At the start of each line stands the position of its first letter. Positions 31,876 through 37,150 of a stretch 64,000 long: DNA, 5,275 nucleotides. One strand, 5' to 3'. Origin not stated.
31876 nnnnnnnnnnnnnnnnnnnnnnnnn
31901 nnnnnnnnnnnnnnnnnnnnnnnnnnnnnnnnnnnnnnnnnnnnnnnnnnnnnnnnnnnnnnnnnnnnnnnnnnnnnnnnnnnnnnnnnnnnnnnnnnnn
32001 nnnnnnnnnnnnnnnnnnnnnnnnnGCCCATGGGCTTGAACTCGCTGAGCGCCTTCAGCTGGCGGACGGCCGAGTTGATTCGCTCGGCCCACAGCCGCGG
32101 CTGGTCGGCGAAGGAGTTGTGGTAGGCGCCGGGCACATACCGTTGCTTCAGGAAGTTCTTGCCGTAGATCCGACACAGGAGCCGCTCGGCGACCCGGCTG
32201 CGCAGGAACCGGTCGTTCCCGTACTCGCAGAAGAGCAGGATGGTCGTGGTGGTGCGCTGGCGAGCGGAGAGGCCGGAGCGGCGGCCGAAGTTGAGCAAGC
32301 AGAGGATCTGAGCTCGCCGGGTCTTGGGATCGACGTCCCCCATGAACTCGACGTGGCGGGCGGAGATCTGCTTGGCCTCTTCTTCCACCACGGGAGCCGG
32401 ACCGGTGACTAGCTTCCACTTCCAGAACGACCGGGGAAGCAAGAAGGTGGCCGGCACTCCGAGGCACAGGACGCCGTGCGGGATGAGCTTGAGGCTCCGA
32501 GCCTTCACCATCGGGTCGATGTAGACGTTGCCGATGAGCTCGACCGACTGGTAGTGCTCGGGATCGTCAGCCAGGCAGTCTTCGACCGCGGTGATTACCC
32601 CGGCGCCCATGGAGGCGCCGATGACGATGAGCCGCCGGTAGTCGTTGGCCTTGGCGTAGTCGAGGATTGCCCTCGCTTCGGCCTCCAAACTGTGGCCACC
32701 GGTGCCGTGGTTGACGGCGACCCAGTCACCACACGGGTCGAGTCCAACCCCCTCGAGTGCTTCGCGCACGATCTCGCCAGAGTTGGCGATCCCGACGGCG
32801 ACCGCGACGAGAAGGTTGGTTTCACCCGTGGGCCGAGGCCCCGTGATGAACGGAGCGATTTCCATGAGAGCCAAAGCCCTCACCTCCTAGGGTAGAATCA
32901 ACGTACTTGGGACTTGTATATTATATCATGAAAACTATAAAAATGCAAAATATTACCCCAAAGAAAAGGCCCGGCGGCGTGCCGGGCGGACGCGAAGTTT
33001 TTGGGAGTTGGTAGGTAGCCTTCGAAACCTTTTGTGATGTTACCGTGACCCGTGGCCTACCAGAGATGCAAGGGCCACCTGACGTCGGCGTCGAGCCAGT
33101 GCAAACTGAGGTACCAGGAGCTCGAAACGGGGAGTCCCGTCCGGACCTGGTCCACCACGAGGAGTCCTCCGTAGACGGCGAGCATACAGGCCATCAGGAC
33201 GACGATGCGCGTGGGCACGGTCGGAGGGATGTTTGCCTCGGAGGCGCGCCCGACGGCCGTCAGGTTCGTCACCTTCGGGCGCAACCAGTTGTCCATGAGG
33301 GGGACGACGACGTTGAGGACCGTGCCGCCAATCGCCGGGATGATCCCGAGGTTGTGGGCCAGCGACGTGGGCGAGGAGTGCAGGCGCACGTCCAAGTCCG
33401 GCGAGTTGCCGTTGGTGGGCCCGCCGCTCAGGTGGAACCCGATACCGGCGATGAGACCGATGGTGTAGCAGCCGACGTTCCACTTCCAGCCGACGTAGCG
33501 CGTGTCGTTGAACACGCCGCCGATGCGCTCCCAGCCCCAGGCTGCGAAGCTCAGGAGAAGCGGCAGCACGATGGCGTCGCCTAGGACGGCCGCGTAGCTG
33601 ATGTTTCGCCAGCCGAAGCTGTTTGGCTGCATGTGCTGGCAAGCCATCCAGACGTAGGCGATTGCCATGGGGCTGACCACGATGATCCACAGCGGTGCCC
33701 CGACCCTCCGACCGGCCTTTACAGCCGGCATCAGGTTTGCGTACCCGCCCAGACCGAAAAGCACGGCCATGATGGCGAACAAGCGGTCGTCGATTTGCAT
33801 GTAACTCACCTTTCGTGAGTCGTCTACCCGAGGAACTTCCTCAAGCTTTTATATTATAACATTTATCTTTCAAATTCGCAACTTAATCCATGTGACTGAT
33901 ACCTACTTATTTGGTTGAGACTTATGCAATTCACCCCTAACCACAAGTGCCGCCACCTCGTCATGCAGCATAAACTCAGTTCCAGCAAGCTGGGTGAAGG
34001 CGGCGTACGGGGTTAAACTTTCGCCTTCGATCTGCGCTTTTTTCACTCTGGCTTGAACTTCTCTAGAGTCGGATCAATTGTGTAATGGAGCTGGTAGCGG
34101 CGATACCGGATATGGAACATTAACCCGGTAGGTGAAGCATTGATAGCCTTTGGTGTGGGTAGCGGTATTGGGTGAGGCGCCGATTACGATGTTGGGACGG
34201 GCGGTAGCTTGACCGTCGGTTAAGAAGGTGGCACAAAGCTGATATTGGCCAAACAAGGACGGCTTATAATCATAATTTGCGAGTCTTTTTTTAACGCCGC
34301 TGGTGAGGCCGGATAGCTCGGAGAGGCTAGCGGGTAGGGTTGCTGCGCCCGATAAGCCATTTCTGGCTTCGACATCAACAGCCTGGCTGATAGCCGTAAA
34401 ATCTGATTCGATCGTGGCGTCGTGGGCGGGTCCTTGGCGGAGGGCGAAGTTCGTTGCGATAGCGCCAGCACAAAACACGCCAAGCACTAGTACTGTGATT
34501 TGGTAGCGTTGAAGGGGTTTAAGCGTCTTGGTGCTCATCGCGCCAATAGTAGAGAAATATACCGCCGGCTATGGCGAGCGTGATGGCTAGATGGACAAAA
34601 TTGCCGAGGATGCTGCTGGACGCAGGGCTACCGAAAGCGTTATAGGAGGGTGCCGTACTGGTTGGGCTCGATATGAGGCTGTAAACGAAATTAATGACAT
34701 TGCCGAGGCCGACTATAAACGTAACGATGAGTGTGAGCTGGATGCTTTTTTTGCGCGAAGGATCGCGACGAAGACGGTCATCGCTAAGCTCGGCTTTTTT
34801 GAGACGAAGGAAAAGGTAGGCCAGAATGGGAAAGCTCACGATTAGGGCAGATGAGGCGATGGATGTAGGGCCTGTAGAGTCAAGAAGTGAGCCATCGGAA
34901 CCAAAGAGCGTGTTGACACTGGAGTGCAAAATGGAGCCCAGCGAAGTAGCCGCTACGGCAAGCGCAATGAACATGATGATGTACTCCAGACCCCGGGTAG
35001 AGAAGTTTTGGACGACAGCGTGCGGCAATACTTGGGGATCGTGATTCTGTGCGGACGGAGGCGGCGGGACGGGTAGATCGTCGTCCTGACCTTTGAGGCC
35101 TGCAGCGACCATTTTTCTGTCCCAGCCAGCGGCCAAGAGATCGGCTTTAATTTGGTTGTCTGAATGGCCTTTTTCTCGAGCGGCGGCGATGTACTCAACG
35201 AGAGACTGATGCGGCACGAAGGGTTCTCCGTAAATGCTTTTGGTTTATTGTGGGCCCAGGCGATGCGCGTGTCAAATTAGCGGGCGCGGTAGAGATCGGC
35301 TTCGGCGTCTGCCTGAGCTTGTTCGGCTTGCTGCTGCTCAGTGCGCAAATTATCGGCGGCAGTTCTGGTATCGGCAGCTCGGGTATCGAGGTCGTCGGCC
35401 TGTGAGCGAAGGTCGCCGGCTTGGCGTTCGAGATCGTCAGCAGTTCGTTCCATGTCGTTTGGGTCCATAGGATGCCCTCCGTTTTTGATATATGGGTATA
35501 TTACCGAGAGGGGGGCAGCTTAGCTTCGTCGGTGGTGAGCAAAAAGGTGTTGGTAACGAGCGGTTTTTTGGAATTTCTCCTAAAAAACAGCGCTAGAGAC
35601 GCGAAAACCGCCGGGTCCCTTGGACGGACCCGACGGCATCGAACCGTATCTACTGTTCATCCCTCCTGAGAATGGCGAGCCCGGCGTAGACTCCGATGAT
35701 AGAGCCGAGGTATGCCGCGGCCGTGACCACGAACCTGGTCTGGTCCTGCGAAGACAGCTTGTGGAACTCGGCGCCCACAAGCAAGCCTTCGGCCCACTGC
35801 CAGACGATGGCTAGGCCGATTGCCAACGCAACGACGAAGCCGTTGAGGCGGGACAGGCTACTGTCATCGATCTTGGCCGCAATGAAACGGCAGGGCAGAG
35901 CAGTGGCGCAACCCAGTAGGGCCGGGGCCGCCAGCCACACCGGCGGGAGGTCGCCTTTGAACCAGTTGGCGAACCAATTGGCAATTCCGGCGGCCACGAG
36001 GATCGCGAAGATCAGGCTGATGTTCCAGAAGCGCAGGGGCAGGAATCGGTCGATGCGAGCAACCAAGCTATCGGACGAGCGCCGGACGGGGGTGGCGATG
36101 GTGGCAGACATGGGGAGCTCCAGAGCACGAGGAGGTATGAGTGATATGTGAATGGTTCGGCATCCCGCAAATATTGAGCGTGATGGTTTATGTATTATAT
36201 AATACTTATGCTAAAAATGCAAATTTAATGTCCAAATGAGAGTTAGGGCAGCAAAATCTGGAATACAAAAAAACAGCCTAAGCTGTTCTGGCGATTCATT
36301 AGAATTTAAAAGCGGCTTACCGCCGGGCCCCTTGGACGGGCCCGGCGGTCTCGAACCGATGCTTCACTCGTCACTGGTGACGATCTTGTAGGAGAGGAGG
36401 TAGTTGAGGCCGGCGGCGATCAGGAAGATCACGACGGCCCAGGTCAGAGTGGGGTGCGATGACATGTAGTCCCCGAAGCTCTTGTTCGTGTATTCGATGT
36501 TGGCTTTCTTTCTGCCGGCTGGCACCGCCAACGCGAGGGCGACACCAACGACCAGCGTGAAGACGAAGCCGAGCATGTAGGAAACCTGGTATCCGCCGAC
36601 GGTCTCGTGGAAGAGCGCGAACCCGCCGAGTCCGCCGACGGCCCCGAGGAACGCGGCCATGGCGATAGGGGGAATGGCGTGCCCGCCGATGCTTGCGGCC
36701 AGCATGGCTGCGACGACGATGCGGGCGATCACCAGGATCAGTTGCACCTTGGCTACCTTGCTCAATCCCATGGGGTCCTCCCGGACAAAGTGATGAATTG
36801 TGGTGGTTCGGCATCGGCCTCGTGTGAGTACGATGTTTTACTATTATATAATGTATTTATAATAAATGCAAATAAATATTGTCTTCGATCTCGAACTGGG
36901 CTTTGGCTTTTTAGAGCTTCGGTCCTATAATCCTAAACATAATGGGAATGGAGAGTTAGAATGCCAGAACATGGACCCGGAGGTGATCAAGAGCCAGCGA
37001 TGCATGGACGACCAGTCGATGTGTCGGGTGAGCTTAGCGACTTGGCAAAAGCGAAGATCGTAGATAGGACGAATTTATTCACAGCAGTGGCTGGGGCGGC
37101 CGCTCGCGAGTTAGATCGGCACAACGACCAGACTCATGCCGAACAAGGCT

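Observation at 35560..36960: Two tandem gene cassettes with homologous promoter/leader and terminator flanks but unrelated coding sequences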

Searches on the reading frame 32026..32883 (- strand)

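Call 14: search_protein_families(library=pfam, max_evalue=1, proteins=[window:32026-32883:-])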
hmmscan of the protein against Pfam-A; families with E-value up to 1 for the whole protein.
window:32026-32883:- (286 aa): 5 families
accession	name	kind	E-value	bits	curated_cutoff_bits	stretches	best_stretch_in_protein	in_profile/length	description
PF12697.13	Abhydrolase_6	-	4.9e-09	37.6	26.3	1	52-267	46-216/217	Alpha/beta hydrolase family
PF12146.15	Hydrolase_4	-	0.01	15.6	27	1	72-260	64-237/239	Serine aminopeptidase, S33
PF22513.2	FitA-like_RHH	-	0.022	15.2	27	1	63-75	24-36/39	Antitoxin FitA-like, ribbon-helix-helix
PF13460.12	NAD_binding_10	-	0.029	14.7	27.2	1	28-95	43-102/184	NAD(P)H-binding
PF19998.4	fvmX1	-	0.062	12.8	27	1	11-70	40-96/269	FtsH ternary system domain X1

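Call 50: search_protein_families(library=padloc, max_evalue=0.1, proteins=[window:32026-32883:-])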
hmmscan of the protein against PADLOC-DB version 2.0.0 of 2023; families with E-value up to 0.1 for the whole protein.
window:32026-32883:- (286 aa): 0 families

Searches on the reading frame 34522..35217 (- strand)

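Call 14: search_protein_families(library=pfam, max_evalue=1, proteins=[window:34522-35217:-])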
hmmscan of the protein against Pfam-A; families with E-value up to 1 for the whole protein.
window:34522-35217:- (232 aa): 2 families
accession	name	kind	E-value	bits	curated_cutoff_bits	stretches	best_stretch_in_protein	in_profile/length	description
PF18920.5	DUF5671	-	1.2e-11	45.1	28.4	1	77-183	3-107/132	Domain of unknown function (DUF5671)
PF13687.11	DUF4153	-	0.031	13.9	27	1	70-182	77-193/373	Domain of unknown function (DUF4153)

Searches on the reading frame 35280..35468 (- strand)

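Call 14: search_protein_families(library=pfam, max_evalue=1, proteins=[window:35280-35468:-])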
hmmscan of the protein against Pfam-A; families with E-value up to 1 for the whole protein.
window:35280-35468:- (63 aa): 4 families
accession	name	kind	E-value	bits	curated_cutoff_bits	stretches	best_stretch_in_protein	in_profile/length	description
PF11839.13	Alanine_zipper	-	0.0036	18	23.1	1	5-62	5-59/69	Alanine-zipper, major outer membrane lipoprotein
PF10211.14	Ax_dynein_light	-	0.044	14.2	26.4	1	4-52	122-170/187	Axonemal dynein light chain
PF21848.1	DUF6907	-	0.07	14.1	26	1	1-28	88-115/116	Domain of unknown function (DUF6907)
PF08286.16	Spc24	-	0.17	12.5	25.3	1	12-61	8-62/109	Spc24 subunit of Ndc80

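Call 47: search_protein_families(library=phrogs, max_evalue=0.1, proteins=[window:35280-35468:-])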
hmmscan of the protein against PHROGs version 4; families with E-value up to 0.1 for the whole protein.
window:35280-35468:- (63 aa): 1 family
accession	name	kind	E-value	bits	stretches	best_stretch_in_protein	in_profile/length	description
phrog_9583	-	unknown function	0.0027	19.3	1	5-55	43-93/113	-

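Call 49: search_protein_families(library=ncbifam, max_evalue=0.1, proteins=[window:35280-35468:-])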
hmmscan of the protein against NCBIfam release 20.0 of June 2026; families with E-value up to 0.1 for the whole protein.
window:35280-35468:- (63 aa): 4 families
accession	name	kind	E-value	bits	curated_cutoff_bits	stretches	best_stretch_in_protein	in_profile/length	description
NF045487.1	ASRP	equivalog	0.004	15.8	300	1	2-54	311-363/593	archaea-specific SMC-related protein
NF041035.1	Rad50_Halo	equivalog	0.0074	14.7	1000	1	4-58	331-385/883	DNA double-strand break repair ATPase Rad50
TIGR04211.1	SH3_and_anchor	equivalog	0.021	14.4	65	1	7-60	65-118/198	TIGR04211 family SH3 domain-containing protein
NF002572.0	PRK02224.1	equivalog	0.037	12.3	1087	1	8-58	335-385/888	DNA double-strand break repair ATPase Rad50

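Call 50: search_protein_families(library=padloc, max_evalue=0.1, proteins=[window:35280-35468:-])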
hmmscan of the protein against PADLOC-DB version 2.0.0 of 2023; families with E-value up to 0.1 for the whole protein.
window:35280-35468:- (63 aa): 3 families
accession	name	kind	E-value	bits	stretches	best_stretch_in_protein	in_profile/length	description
PDLC02723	PbeC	-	0.002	14.7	1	6-60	196-250/618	PbeC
PDLC03862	LmuB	-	0.02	11.2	1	4-59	236-291/643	-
PDLC03863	LmuB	-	0.041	10.6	1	5-60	338-393/610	-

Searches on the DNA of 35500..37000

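Call 15: search_rna_families(source=window, start=35500, end=37000, threshold=evalue, max_evalue=10, show_alignments=3)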
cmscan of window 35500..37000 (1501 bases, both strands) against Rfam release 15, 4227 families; matches with E-value up to 10: 7.
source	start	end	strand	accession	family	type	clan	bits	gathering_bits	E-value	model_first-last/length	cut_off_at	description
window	36652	36672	+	RF01109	SBRMV1_UPD-PKd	Cis-reg;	-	21.5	33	0.49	1-21/21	no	Pseudoknot of upstream pseudoknot domain (UPD) of the 3'UTR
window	36267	36349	-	RF01394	isrK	Gene; sRNA;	-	18.9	50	0.24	1-77/77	no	isrK Hfq binding RNA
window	36316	36348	+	RF02241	Xoo2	Gene; sRNA;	-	18.9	45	0.82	40-72/78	no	Xanthomonadaceae sRNA Xoo2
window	36901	36999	+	RF00375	HIV_PBS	Cis-reg;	-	18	61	2.2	1-99/99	no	HIV primer binding site (PBS)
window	36307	36364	-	RF00756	mir-299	Gene; miRNA;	-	16.7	67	4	1-63/63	no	mir-299 microRNA precursor family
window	35903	36011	-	RF02000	MIR1846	Gene; miRNA;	-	16.4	77.5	8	1-110/110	no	MIR1846 microRNA precursor family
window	36319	36349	-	RF01757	sbcD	Gene; sRNA;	-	14.1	40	6.7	117-147/155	no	sbcD RNA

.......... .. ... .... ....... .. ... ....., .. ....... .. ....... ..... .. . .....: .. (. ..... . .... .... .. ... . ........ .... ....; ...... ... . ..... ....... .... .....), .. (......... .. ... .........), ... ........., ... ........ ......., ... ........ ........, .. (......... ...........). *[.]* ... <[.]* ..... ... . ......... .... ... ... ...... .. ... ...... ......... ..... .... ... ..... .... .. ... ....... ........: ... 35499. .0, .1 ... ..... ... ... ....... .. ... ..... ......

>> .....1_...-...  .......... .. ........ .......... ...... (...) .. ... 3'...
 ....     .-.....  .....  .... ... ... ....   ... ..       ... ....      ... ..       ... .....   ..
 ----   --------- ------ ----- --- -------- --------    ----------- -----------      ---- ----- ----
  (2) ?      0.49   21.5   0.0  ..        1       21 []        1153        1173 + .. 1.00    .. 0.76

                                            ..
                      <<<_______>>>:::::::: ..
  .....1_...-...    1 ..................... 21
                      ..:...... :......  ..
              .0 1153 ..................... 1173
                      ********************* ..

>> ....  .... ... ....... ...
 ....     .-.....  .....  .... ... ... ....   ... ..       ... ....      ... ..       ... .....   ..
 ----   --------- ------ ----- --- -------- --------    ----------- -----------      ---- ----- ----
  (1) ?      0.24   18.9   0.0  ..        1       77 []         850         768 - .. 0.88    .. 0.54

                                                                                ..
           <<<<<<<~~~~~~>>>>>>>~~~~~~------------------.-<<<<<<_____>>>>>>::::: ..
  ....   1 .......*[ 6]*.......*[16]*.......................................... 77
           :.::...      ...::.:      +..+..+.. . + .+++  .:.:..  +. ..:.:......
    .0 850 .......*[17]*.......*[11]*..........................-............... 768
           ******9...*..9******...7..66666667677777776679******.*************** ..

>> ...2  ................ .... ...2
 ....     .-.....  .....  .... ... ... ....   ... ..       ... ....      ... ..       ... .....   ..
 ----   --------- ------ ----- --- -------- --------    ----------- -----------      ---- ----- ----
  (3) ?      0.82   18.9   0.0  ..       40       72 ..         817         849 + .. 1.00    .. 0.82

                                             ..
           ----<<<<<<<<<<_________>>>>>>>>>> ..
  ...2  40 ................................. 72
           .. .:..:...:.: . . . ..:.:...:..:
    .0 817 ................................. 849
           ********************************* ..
